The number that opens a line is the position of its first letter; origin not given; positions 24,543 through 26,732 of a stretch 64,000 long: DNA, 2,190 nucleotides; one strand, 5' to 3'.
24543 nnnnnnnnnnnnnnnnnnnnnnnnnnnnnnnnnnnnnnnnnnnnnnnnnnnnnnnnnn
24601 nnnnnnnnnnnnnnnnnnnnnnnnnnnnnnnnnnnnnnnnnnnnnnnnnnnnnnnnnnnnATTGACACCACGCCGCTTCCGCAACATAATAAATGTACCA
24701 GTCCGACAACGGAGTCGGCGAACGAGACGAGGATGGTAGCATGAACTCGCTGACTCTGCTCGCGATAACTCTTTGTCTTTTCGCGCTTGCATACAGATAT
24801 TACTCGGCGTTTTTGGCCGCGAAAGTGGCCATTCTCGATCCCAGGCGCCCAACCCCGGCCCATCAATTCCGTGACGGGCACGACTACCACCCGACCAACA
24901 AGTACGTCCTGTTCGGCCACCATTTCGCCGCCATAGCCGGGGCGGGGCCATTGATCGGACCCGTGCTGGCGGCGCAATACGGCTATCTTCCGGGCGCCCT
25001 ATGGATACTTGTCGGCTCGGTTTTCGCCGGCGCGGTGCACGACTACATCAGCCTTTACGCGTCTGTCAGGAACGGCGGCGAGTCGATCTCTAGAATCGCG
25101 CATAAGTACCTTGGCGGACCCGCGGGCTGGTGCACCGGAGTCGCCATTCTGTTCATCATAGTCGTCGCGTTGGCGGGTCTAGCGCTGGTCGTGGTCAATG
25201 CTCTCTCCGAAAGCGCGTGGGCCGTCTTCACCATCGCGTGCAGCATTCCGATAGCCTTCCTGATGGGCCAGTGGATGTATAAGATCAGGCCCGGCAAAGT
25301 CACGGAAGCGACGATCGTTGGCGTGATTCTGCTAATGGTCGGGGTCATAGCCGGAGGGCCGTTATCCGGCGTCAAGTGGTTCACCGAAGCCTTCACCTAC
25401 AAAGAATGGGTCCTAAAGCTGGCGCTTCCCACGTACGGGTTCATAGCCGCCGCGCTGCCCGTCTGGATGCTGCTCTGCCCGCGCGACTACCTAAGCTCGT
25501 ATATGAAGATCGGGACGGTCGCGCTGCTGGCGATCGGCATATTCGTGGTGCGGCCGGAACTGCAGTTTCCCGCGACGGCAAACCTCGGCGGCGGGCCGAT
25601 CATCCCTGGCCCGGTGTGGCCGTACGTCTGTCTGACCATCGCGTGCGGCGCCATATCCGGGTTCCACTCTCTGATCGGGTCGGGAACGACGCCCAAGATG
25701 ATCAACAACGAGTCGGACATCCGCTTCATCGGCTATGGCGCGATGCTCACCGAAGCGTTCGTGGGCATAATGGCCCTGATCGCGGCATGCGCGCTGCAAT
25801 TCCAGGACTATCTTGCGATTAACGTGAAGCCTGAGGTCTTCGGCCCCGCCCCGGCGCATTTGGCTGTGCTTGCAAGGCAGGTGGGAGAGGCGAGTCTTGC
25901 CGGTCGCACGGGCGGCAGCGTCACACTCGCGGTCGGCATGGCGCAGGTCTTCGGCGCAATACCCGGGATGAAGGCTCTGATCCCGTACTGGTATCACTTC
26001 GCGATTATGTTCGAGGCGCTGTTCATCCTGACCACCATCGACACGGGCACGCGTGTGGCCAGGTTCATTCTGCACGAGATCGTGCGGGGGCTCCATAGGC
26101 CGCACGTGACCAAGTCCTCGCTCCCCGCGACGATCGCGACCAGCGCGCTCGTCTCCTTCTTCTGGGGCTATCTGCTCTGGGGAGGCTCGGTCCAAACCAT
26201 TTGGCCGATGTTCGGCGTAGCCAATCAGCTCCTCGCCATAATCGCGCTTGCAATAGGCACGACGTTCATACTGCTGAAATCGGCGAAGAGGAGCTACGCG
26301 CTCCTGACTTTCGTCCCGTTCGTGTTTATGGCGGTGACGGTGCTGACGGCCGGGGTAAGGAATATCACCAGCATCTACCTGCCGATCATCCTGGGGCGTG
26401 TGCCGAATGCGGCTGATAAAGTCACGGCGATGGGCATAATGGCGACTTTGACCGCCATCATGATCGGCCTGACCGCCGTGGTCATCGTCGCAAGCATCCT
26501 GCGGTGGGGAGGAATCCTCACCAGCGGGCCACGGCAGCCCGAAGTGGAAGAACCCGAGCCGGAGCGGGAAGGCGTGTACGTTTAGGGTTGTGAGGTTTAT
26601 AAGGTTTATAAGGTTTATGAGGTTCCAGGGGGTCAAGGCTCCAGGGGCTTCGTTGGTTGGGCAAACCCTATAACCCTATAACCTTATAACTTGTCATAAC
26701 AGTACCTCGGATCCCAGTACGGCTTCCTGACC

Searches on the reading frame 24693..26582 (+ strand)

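Call 25: search_protein_families(library=pfam, proteins=[window:24693-26582:+], max_evalue=0.00001)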
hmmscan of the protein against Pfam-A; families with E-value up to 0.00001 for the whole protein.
window:24693-26582:+ (630 aa): 1 family
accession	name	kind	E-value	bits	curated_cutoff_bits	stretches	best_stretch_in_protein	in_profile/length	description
PF02554.20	CstA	-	3.9e-197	656.8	27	1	18-553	1-560/560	Carbon starvation protein CstA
